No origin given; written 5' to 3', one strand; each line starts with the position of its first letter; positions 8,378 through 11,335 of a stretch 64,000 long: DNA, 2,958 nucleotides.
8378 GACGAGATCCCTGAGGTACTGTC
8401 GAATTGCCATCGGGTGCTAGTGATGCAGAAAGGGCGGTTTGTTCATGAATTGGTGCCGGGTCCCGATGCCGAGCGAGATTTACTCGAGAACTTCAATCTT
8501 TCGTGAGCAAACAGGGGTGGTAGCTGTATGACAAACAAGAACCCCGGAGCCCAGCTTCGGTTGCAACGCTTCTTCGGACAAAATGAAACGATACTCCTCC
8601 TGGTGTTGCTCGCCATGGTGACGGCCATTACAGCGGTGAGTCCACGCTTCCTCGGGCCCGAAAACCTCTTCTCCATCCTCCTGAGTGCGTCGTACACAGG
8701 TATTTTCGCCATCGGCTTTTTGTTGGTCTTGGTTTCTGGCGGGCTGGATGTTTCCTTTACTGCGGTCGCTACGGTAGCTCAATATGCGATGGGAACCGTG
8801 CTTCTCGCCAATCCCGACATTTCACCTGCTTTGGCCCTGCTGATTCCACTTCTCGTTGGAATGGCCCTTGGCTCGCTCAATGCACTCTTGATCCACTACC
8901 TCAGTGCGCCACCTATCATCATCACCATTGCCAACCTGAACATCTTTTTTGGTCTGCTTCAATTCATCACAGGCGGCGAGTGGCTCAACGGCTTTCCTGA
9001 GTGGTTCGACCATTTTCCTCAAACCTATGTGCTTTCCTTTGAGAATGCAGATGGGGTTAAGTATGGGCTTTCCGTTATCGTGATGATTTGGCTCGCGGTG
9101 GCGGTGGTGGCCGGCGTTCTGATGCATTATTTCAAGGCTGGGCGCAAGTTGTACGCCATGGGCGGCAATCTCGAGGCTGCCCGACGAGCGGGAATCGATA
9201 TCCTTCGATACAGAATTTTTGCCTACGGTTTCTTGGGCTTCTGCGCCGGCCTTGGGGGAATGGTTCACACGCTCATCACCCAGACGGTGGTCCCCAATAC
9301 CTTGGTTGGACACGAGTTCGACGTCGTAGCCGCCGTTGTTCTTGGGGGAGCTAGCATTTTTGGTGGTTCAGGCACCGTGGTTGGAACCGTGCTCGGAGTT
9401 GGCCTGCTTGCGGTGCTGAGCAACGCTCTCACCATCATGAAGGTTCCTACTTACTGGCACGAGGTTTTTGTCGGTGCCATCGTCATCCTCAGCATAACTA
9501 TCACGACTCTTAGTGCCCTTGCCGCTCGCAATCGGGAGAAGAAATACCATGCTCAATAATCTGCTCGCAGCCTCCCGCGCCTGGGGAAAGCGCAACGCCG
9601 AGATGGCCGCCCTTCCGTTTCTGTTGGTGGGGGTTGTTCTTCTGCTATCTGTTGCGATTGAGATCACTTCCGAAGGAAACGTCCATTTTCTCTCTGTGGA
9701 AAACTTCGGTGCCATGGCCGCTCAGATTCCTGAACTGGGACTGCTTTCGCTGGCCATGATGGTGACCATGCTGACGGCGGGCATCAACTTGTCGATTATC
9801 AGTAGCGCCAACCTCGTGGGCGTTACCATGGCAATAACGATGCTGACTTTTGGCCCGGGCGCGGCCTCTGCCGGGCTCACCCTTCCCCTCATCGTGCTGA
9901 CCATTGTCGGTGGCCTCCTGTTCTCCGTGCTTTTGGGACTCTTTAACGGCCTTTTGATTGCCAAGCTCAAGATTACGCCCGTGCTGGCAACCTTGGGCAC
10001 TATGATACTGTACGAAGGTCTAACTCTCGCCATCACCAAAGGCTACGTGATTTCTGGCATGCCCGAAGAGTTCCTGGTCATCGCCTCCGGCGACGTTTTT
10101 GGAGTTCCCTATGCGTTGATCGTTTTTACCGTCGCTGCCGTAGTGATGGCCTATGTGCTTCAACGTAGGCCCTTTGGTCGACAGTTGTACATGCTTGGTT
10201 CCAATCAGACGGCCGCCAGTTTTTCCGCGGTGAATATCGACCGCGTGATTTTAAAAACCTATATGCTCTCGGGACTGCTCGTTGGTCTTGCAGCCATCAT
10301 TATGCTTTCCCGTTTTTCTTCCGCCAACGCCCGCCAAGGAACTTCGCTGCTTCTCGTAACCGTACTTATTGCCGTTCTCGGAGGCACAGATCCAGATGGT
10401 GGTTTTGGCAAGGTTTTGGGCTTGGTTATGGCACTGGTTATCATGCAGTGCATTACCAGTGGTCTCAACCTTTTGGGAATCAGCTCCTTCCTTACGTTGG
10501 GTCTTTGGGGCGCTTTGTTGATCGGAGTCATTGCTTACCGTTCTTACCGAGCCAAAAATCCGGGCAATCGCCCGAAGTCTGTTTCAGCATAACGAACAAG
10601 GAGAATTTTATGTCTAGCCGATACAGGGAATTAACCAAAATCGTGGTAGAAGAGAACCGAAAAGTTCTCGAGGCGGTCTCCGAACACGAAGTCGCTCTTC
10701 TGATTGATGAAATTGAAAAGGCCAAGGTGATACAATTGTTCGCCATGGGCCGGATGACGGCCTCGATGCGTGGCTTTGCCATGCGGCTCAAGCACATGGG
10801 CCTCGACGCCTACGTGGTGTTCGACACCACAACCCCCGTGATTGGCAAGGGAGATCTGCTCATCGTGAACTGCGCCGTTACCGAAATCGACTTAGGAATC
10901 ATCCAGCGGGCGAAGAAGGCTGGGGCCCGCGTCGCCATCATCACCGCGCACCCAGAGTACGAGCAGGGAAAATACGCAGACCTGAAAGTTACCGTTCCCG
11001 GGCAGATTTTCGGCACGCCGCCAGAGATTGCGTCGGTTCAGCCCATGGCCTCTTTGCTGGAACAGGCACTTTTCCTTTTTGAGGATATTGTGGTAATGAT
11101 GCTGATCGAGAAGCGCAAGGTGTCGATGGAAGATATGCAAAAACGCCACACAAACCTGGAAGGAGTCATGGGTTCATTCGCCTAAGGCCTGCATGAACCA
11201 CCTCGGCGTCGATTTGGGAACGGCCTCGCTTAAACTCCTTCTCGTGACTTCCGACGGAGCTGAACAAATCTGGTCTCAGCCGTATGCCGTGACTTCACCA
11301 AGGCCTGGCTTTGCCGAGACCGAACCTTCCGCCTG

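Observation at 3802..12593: Rare-ketose catabolic locus that pairs a free-sugar 3-epimerase with a PHI-type SIS isomerase and an FGGY kinase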

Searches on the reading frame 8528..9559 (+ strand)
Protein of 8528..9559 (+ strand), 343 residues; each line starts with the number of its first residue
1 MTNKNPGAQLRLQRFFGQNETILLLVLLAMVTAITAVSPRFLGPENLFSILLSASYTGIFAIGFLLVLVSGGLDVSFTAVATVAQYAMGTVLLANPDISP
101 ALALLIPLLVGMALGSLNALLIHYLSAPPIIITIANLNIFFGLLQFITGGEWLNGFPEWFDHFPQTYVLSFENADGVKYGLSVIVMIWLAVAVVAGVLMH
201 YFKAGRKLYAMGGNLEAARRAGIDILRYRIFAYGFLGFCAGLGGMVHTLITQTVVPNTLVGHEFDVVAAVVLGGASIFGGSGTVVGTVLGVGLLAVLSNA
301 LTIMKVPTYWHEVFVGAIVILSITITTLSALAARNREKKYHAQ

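Call 4: search_protein_families(library=pfam, proteins=[window:8528-9559:+])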
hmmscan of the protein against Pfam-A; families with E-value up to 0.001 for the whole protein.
window:8528-9559:+ (343 aa): 1 family
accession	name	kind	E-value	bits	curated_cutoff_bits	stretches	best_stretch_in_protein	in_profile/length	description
PF02653.21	BPD_transp_2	-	7.3e-39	134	26.8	1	46-322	1-268/269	Branched-chain amino acid transport system / permease component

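Call 5: search_protein_families(library=ncbifam, proteins=[window:8528-9559:+])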
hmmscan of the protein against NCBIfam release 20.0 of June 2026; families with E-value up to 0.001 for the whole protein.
window:8528-9559:+ (343 aa): 11 families
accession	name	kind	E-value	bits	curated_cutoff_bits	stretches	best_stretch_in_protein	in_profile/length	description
NF040906.3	GguB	equivalog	9.3e-43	146.9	450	2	180-325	223-368/375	multiple monosaccharide ABC transporter permease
NF011961.0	PRK15432.1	equivalog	4e-42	144.7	388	1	20-326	10-303/344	autoinducer 2 ABC transporter permease LsrC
NF007252.0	PRK09699.1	equivalog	2e-40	139.1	396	1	10-328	17-323/326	D-allose ABC transporter permease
NF007067.0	PRK09512.1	equivalog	1.4e-39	136.2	398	1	17-323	19-313/321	ribose ABC transporter permease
NF008630.0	PRK11618.1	equivalog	1.8e-39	135.9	363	1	21-338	12-321/331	galactofuranose ABC transporter, permease protein YjfF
NF008441.0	PRK11285.1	equivalog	2.1e-37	128.9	378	1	19-330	28-327/333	L-arabinose ABC transporter permease AraH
NF007014.0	PRK09478.1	equivalog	4.3e-35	121.6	386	1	20-328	15-330/336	galactose/methyl galactoside ABC transporter permease MglC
NF011612.1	PRK15038.1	equivalog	1.8e-33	116.1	500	1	20-329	5-308/322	autoinducer 2 ABC transporter permease LsrD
NF041862.1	YtfT_transport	equivalog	1e-16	61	535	1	47-333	56-330/339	galactofuranose ABC transporter, ATP-binding protein YtfT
TIGR03408.1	urea_trans_UrtC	equivalog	7.3e-09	35.8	296.2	1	95-324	87-304/313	urea ABC transporter permease subunit UrtC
TIGR03409.1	urea_trans_UrtB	equivalog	8e-06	25.7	250.3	1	82-324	43-279/291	urea ABC transporter permease subunit UrtB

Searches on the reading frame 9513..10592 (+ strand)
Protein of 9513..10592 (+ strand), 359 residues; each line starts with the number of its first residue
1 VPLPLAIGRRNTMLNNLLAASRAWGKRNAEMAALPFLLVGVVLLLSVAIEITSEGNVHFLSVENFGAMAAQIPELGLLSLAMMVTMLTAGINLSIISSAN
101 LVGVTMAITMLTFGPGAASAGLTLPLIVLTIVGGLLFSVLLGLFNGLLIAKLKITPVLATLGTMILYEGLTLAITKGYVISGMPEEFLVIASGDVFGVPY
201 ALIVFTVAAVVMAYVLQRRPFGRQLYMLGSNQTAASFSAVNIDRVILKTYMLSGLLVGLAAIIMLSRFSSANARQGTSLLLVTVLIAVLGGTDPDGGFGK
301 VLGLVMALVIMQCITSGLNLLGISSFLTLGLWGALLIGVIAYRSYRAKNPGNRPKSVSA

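Call 4: search_protein_families(library=pfam, proteins=[window:9513-10592:+])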
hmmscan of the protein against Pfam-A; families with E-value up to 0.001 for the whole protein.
window:9513-10592:+ (359 aa): 1 family
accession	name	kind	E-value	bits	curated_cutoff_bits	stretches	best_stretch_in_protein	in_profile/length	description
PF02653.21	BPD_transp_2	-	1.5e-26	93.5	26.8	1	68-339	5-268/269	Branched-chain amino acid transport system / permease component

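Call 5: search_protein_families(library=ncbifam, proteins=[window:9513-10592:+])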
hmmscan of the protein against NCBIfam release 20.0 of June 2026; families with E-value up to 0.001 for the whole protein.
window:9513-10592:+ (359 aa): 9 families
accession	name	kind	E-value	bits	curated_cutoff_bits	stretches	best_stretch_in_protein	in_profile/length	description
NF008441.0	PRK11285.1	equivalog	3.5e-37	128.2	378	1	33-347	29-327/333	L-arabinose ABC transporter permease AraH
NF007067.0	PRK09512.1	equivalog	4.4e-36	124.7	398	1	43-329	24-303/321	ribose ABC transporter permease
NF007252.0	PRK09699.1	equivalog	1.5e-35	123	396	1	42-341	29-319/326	D-allose ABC transporter permease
NF011612.1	PRK15038.1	equivalog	1.8e-33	116.1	500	1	43-345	10-307/322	autoinducer 2 ABC transporter permease LsrD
NF007014.0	PRK09478.1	equivalog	2.1e-33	116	386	1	41-344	20-329/336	galactose/methyl galactoside ABC transporter permease MglC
NF040906.3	GguB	equivalog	1.1e-32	113.7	450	2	197-342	223-368/375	multiple monosaccharide ABC transporter permease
NF011961.0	PRK15432.1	equivalog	2.2e-27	96.2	388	1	40-342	16-303/344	autoinducer 2 ABC transporter permease LsrC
NF041862.1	YtfT_transport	equivalog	9.9e-23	80.8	535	1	74-327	65-308/339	galactofuranose ABC transporter, ATP-binding protein YtfT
NF008630.0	PRK11618.1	equivalog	1.6e-19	70.3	363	1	34-342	7-308/331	galactofuranose ABC transporter, permease protein YjfF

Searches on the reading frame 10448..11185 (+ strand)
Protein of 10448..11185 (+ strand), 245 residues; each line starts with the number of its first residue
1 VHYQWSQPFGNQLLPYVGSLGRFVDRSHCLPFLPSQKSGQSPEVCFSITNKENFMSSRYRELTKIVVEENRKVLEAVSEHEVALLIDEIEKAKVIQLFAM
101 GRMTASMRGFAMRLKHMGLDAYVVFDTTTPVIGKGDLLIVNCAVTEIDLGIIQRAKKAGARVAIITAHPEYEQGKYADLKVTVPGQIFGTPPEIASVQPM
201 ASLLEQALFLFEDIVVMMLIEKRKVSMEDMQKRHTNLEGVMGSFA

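Call 4: search_protein_families(library=pfam, proteins=[window:10448-11185:+])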
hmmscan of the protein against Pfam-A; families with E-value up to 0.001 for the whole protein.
window:10448-11185:+ (245 aa): 0 families

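Call 5: search_protein_families(library=ncbifam, proteins=[window:10448-11185:+])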
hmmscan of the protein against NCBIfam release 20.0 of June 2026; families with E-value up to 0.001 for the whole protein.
window:10448-11185:+ (245 aa): 2 families
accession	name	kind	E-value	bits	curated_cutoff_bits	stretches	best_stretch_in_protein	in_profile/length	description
TIGR03127.2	RuMP_HxlB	equivalog_domain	7.3e-43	146.5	160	1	64-238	2-178/178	6-phospho-3-hexuloisomerase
NF041755.1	RuMP_HxlAB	equivalog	2.1e-30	106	500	1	60-238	214-391/391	bifunctional 3-hexulose-6-phosphate synthase/6-phospho-3-hexuloisomerase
